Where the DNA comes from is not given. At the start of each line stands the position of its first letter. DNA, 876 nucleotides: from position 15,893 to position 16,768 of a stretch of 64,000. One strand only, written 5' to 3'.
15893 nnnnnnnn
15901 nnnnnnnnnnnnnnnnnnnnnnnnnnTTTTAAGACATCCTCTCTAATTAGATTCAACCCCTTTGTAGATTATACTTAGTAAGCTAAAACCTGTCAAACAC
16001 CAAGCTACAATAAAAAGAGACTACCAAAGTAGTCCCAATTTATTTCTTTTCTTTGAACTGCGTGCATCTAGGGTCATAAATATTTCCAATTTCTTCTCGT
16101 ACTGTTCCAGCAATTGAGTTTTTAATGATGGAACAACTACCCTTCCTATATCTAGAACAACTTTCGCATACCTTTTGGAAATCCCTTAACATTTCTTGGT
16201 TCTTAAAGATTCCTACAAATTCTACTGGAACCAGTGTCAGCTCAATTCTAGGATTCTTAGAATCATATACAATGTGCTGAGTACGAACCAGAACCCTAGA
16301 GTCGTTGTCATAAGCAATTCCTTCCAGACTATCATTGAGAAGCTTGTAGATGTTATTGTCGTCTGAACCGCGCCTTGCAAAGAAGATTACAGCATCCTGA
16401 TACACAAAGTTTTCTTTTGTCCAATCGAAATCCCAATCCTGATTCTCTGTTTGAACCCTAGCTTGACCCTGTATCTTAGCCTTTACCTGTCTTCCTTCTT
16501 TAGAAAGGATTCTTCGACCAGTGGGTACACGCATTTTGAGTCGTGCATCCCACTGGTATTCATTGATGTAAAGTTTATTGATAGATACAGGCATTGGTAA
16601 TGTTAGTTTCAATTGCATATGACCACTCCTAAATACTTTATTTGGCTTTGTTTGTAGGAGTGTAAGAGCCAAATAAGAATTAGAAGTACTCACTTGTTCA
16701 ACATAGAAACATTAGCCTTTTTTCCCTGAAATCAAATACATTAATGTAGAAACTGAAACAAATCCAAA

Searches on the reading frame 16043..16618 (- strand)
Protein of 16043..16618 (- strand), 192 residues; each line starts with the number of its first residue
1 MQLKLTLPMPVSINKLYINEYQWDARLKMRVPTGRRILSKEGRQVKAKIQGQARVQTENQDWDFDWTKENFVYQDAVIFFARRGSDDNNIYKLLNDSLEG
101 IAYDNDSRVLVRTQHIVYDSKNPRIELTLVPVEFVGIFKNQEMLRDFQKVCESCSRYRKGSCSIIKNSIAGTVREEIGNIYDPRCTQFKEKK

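Call 56: find_related_loci(query=window:16043-16618:-, collection=viral_contigs, flank=10000)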
Query window:16043-16618:- (192 aa) in viral_contigs; peptide patterns used: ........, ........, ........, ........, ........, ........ (x = any residue, [..] = any of these).
4 stretches matched a pattern; 4 encode a relative of the query (tblastn E <= 1e-3); 4 distinct loci.
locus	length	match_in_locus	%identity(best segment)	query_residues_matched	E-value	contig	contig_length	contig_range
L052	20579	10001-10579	78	1-192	4e-104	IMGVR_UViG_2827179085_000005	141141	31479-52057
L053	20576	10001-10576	63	1-192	6e-82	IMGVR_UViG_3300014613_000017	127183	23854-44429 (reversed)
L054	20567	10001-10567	51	1-192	2e-66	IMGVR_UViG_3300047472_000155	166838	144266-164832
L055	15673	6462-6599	45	83-129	1e-5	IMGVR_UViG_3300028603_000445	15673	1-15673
